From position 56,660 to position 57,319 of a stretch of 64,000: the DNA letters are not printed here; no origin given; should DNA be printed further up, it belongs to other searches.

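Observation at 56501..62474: A TusA/DsrEFH-like relay operon converges on a DsrC, DsrT-like, DsrMKJ and ferredoxin set, forming one 6-kb sulfur-trafficking island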

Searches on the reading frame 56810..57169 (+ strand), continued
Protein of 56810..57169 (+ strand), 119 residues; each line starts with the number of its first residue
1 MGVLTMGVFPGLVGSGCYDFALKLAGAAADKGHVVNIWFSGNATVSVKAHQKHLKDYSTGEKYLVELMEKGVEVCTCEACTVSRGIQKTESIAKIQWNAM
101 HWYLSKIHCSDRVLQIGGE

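Call 38: find_encoding_contigs(protein=P0222, flank=8000, max_places=2)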
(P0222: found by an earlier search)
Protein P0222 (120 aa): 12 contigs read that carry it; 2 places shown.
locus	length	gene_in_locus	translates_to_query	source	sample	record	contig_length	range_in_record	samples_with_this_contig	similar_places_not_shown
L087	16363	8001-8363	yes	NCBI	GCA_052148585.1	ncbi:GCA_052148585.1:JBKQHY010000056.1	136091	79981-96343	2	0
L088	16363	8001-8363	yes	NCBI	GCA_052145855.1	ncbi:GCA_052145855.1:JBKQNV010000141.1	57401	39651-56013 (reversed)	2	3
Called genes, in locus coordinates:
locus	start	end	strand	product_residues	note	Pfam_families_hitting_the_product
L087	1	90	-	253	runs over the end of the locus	PF04060:FeS, PF12654:DUF3786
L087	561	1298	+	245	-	PF00590:TP_methylase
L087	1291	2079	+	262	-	PF01966:HD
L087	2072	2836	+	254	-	PF00590:TP_methylase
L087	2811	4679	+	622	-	PF11760:CbiG_N, PF11761:CbiG_mid (weak), PF01890:CbiG_C, PF00590:TP_methylase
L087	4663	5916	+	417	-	PF09825:BPL_N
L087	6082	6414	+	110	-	-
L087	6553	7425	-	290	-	PF02230:Abhydrolase_2 (faint), PF02089:Palm_thioest, PF12697:Abhydrolase_6 (weak), PF12146:Hydrolase_4 (weak), PF00561:Abhydrolase_1 (weak), PF02450:LCAT (weak), PF07819:PGAP1, PF24096:DUF7379 (weak)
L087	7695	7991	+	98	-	PF04077:DsrH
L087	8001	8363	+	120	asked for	PF02635:DsrE (weak)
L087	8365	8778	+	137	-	PF02635:DsrE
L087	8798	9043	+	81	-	PF01206:TusA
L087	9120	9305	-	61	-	PF12797:Fer4_2 (faint), PF00037:Fer4 (weak), PF12837:Fer4_6 (weak), PF13237:Fer4_10 (weak), PF14697:Fer4_21 (weak), PF12838:Fer4_7, PF13187:Fer4_9, PF13484:Fer4_16 (faint)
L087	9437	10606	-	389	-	PF03916:NrfD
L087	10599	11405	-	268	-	PF13534:Fer4_17 (faint), PF13183:Fer4_8 (faint), PF13247:Fer4_11, PF12838:Fer4_7, PF13187:Fer4_9 (weak), PF00037:Fer4 (weak), PF12837:Fer4_6 (weak), PF13247:Fer4_11 (weak), +1 more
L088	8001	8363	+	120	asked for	PF02635:DsrE (weak)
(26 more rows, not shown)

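Call 40: find_encoding_contigs(protein=P0235, flank=7000, max_places=1)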
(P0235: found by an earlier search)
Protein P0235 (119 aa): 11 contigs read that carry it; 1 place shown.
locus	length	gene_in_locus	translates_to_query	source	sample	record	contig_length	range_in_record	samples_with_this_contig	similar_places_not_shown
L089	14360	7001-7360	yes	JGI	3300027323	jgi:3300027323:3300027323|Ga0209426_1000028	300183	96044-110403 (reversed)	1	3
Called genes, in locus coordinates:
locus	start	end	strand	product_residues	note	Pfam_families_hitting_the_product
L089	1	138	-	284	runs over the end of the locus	PF01488:Shikimate_DH (weak), PF02826:2-Hacid_dh_C, PF03446:NAD_binding_2, PF03807:F420_oxidored, PF14833:NAD_binding_11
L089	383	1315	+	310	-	PF03144:GTP_EFTU_D2 (weak)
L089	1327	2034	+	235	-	PF06745:ATPase, PF13481:AAA_25 (weak), PF07088:GvpD_P-loop (weak)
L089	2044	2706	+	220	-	PF01842:ACT, PF13291:ACT_4, PF22629:ACT_AHAS_ss, PF18462:DUF5612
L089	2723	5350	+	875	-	PF03699:UPF0182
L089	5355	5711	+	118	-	-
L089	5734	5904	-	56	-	-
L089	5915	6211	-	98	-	-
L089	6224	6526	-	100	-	PF02635:DsrE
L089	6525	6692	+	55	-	-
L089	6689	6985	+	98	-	PF04077:DsrH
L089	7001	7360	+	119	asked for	PF02635:DsrE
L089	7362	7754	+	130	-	PF02635:DsrE (weak)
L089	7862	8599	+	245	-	PF02665:Nitrate_red_gam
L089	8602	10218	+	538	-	PF13237:Fer4_10 (faint), PF13183:Fer4_8, PF13534:Fer4_17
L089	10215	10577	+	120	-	PF00085:Thioredoxin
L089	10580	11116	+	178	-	-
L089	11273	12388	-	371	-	PF12679:ABC2_membrane_2, PF12698:ABC2_membrane_3, PF01061:ABC2_membrane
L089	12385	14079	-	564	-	PF12679:ABC2_membrane_2, PF12698:ABC2_membrane_3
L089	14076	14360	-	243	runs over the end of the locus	PF00005:ABC_tran, PF13304:AAA_21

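Call 41: find_encoding_contigs(protein=P0242, flank=6000, max_places=1)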
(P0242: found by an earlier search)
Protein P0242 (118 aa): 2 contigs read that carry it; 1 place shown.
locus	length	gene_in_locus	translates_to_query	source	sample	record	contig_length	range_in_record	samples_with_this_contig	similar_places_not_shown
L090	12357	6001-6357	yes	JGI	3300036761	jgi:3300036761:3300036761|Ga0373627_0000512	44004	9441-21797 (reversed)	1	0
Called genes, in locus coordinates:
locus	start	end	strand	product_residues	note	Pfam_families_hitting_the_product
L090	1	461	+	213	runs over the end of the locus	PF00687:Ribosomal_L1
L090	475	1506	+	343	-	PF00466:Ribosomal_L10, PF17777:RL10P_insert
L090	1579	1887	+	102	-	PF00428:Ribosomal_60s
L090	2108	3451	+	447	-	PF07690:MFS_1, PF00083:Sugar_tr (weak), PF12832:MFS_1_like (weak)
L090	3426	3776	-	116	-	-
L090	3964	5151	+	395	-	PF00266:Aminotran_5, PF01212:Beta_elim_lyase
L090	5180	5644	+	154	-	PF01592:NifU_N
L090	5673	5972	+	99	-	PF04077:DsrH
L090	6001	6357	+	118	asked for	PF02635:DsrE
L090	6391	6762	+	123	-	PF02635:DsrE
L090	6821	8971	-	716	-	PF10670:DUF4198 (faint), PF17957:Big_7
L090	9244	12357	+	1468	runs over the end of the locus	PF13229:Beta_helix (weak), PF27332:TP_0781 (faint), PF19077:Big_13 (faint), PF09136:Glucodextran_B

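Call 42: find_encoding_contigs(protein=P0271, flank=6000, max_places=1)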
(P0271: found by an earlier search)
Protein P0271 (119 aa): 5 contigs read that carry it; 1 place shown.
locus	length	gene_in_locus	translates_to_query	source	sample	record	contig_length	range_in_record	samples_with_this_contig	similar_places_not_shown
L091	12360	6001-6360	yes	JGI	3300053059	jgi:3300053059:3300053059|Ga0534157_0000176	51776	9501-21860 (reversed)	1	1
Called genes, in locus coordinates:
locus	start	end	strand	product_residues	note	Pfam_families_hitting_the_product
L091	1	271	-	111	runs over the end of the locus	-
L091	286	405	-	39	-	-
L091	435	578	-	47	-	-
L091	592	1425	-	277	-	PF11999:Ice_binding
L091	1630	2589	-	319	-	PF11999:Ice_binding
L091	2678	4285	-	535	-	PF01022:HTH_5, PF00989:PAS, PF08448:PAS_4, PF13188:PAS_8, PF13426:PAS_9, PF08447:PAS_3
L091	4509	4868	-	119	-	PF01978:TrmB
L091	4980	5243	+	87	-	PF01206:TusA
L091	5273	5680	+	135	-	PF02635:DsrE, PF13686:DrsE_2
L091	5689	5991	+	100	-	PF04077:DsrH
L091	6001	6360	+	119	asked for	PF02635:DsrE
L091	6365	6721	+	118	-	PF02635:DsrE, PF04077:DsrH (weak)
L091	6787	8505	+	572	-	PF01702:TGT, PF17884:DUF5591, PF01472:PUA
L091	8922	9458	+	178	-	PF00072:Response_reg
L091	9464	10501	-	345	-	PF26356:Pelota_N, PF03465:eRF1_3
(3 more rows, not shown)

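Call 58: list_cluster_members(proteins=[P0122, P0121, P0124, P0127, P0128])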
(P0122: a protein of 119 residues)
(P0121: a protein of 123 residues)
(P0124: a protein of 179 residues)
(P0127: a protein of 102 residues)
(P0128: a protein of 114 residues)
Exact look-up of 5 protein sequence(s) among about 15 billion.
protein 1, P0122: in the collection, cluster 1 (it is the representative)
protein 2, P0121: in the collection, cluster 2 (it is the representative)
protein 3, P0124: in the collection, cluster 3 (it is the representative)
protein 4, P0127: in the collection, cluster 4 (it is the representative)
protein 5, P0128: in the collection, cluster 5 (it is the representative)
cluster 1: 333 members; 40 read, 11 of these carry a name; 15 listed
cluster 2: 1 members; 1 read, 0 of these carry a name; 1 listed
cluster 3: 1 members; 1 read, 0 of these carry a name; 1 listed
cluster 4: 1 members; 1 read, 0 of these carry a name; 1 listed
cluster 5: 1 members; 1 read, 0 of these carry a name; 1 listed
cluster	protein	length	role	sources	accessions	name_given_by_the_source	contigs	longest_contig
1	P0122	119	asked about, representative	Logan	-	-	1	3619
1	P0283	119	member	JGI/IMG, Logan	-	tRNA 2-thiouridine synthesizing protein D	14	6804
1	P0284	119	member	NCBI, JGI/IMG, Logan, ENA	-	tRNA 2-thiouridine synthesizing protein D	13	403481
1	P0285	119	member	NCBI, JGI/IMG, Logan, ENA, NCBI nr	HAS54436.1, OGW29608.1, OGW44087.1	MAG: hypothetical protein A2X56_09380 [Nitrospirae bacterium GWC2_57_13]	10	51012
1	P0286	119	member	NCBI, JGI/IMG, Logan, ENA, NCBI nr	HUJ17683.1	MAG TPA: DsrE family protein [Nitrospirota bacterium] | DsrE family protein [Nitrospirota bacterium]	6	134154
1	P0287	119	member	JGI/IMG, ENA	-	tRNA 2-thiouridine synthesizing protein D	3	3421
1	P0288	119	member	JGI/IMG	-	tRNA 2-thiouridine synthesizing protein D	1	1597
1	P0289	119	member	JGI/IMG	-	tRNA 2-thiouridine synthesizing protein D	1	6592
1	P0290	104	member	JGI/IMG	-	tRNA 2-thiouridine synthesizing protein D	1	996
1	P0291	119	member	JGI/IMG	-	sulfur relay (sulfurtransferase) complex TusBCD TusD component (DsrE family)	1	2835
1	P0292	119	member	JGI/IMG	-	tRNA 2-thiouridine synthesizing protein D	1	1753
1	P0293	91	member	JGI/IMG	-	tRNA 2-thiouridine synthesizing protein D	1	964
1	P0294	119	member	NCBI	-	-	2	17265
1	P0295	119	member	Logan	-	-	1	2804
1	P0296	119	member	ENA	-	-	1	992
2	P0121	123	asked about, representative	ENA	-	-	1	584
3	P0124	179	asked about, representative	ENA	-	-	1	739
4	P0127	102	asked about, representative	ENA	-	-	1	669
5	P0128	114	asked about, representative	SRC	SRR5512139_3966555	-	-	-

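Call 61: find_homologous_proteins(query=L010:9337-10560:-, max_evalue=1e-30)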
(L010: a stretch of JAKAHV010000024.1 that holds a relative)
Query L010:9337-10560:- (407 aa): 8000 proteins with E <= 1e-30 among 8000 candidates; the best 120 are listed.
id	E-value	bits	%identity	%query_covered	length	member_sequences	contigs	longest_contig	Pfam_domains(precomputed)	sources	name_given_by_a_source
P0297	8.8e-266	900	100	100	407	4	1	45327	PF03916.20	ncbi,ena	-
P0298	1.2e-247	840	94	99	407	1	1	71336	PF03916.20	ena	-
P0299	1.6e-231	787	86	100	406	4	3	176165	PF03916.20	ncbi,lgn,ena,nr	ncbi:MAG: polysulfide reductase NrfD [Nitrospiraceae bacterium]|nr:polysulfide reductase NrfD [Nitro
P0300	2.0e-201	688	76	100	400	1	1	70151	PF03916.20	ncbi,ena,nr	ncbi:MAG: polysulfide reductase NrfD [Nitrospiraceae bacterium]|nr:polysulfide reductase NrfD [Nitro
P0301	1.8e-194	665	77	94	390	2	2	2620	PF03916.20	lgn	-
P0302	2.0e-194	665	76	95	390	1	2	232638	PF03916.20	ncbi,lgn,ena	-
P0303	3.1e-194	664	76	95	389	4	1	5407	PF03916.20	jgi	jgi:molybdopterin-containing oxidoreductase family membrane subunit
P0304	4.2e-193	660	77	95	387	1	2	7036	PF03916.20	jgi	jgi:Ni/Fe-hydrogenase subunit HybB-like protein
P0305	4.5e-193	660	78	94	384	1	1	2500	PF03916.20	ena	-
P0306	7.6e-193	659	77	94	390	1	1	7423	PF03916.20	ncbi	ncbi:MAG: polysulfide reductase NrfD [Thermodesulfovibrionales bacterium]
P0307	8.8e-193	659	78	94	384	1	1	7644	PF03916.20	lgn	-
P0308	9.1e-193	659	78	94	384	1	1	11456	PF03916.20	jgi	jgi:[DsrC]-trisulfide reductase subunit P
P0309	1.2e-192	659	75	96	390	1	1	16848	PF03916.20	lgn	-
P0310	1.8e-192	658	77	94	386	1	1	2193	PF03916.20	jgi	jgi:molybdopterin-containing oxidoreductase family membrane subunit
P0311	2.8e-192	658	78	94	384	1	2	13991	PF03916.20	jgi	jgi:Ni/Fe-hydrogenase subunit HybB-like protein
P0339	2.0e-190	651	73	99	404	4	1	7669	PF03916.20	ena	-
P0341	2.3e-190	651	74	96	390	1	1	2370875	PF03916.20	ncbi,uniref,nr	ncbi:menaquinol oxidoreductase [Dissulfurispira thermophila]|uniref:Menaquinol oxidoreductase n=1 Ta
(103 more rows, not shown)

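Call 62: find_encoding_contigs(protein=P0341, flank=10000, max_places=1)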
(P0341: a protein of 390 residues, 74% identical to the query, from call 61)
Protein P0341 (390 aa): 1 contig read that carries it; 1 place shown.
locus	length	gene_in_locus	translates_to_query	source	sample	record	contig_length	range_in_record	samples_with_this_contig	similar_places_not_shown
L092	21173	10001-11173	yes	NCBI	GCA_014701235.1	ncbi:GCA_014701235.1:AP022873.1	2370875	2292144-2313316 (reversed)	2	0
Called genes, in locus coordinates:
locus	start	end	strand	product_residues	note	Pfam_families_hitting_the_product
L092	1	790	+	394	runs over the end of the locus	PF03460:NIR_SIR_ferr, PF01077:NIR_SIR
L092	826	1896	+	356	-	PF03460:NIR_SIR_ferr, PF01077:NIR_SIR, PF12838:Fer4_7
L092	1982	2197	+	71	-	-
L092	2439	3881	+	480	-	PF01656:CbiA, PF13500:AAA_26, PF01174:SNO (faint), PF07685:GATase_3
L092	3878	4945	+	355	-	PF13646:HEAT_2 (faint), PF13513:HEAT_EZ (weak)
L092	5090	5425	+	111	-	PF04358:DsrC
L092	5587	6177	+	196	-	PF14361:RsbRD_N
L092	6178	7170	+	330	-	PF02665:Nitrate_red_gam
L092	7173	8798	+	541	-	PF12797:Fer4_2 (faint), PF13237:Fer4_10 (faint), PF13183:Fer4_8, PF13534:Fer4_17, PF02754:CCG (faint)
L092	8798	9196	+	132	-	-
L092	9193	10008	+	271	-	PF13247:Fer4_11, PF12837:Fer4_6 (faint), PF13237:Fer4_10 (faint), PF00037:Fer4 (weak), PF12838:Fer4_7 (weak), PF13187:Fer4_9 (weak)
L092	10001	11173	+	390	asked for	PF03916:NrfD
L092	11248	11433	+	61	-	PF00037:Fer4 (faint), PF12837:Fer4_6 (weak), PF13237:Fer4_10, PF14697:Fer4_21 (weak), PF12838:Fer4_7, PF13187:Fer4_9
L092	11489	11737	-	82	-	PF01206:TusA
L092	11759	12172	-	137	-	PF02635:DsrE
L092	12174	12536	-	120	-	PF02635:DsrE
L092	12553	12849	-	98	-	PF04077:DsrH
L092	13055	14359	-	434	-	PF01964:ThiC_Rad_SAM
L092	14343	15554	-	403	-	PF09825:BPL_N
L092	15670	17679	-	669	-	PF11760:CbiG_N, PF01890:CbiG_C, PF00590:TP_methylase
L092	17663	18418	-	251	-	PF00590:TP_methylase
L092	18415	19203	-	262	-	PF00590:TP_methylase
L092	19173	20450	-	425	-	PF00590:TP_methylase, PF02390:Methyltransf_4 (weak)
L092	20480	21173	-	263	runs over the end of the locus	PF00590:TP_methylase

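Call 63: find_encoding_contigs(protein=P0298, flank=6000, max_places=2)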
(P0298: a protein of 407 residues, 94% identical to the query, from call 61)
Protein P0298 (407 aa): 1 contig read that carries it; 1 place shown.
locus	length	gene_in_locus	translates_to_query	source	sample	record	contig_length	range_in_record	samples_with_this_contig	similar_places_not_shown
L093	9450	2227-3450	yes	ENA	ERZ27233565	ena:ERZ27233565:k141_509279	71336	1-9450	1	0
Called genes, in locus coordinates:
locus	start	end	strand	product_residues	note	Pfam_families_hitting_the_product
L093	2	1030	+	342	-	?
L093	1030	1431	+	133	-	-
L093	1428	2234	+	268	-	PF13187:Fer4_9 (faint), PF13237:Fer4_10 (faint), PF13247:Fer4_11, PF12838:Fer4_7 (weak), PF00037:Fer4 (weak), PF12837:Fer4_6 (weak)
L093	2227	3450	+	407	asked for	PF03916:NrfD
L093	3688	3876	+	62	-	PF12837:Fer4_6 (weak), PF13237:Fer4_10 (weak), PF25160:LdpA_Fe-S-bd (faint), PF00037:Fer4 (weak), PF14697:Fer4_21 (weak), PF12838:Fer4_7, PF13187:Fer4_9, PF00037:Fer4 (weak), +1 more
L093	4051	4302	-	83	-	PF01206:TusA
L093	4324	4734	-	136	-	PF02635:DsrE (weak)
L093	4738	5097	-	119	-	PF02635:DsrE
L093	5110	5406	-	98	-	PF04077:DsrH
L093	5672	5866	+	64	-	PF01165:Ribosomal_S21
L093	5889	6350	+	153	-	PF09424:YqeY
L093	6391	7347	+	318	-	-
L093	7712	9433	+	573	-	PF01807:Zn_ribbon_DnaG, PF08275:DNAG_N, PF01751:Toprim, PF13155:Toprim_2, PF13362:Toprim_3 (weak), PF13662:Toprim_4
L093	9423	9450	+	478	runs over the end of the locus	PF00140:Sigma70_r1_2, PF04542:Sigma70_r2, PF04539:Sigma70_r3, PF04545:Sigma70_r4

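Call 64: find_encoding_contigs(protein=P0299, flank=6000, max_places=2)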
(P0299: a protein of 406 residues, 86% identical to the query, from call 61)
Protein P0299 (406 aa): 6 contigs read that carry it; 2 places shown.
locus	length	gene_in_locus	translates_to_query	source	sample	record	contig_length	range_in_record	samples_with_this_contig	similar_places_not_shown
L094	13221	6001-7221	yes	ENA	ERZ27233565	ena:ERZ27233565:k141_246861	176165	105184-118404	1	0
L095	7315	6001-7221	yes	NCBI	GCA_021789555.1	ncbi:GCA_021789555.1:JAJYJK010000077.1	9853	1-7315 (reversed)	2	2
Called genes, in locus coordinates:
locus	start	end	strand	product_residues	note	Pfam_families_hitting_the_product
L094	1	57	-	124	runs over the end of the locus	PF02472:ExbD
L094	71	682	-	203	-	PF01618:MotA_ExbB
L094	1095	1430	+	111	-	PF04358:DsrC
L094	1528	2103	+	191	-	PF14361:RsbRD_N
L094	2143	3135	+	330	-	PF02665:Nitrate_red_gam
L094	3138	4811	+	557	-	PF13237:Fer4_10 (faint), PF13183:Fer4_8, PF13534:Fer4_17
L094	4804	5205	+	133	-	-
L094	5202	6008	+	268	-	PF13187:Fer4_9 (faint), PF13237:Fer4_10 (faint), PF13247:Fer4_11, PF12837:Fer4_6 (faint), PF12838:Fer4_7 (weak), PF00037:Fer4 (weak)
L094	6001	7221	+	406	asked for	PF03916:NrfD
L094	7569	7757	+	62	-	PF12837:Fer4_6 (weak), PF13237:Fer4_10, PF25160:LdpA_Fe-S-bd (faint), PF00037:Fer4 (weak), PF14697:Fer4_21, PF12838:Fer4_7, PF13187:Fer4_9, PF00037:Fer4 (weak), +1 more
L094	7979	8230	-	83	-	PF01206:TusA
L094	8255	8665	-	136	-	PF02635:DsrE (weak)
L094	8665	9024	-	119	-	PF02635:DsrE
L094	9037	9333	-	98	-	PF04077:DsrH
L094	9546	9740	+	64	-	PF01165:Ribosomal_S21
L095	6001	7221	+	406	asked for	PF03916:NrfD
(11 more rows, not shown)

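Call 66: predict_structure(alignment_id=A1)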
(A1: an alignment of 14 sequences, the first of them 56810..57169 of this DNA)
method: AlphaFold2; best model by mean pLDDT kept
length: 119 residues; sequences in the alignment: 14
mean_pLDDT: 79.9   pTM: 0.76
mean pLDDT of the five models: 79.9, 77.2, 75.6, 75.2, 74.1
residues with pLDDT >= 90: 39; 70-90: 49; 50-70: 28; < 50: 3
segments of 3 or more residues with pLDDT < 50: none
pLDDT, mean of each block of 10 residues (from residue 1): 90 75 93 93 65 55 87 82 64 80 91 84
secondary structure, 60 per line:
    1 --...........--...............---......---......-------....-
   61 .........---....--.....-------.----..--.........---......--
elements in order: E3-9 H10-13 H16-30 E34-39 H43-47 H56-59 H61-69 E73-76 H79-83 H100-108 E112-117
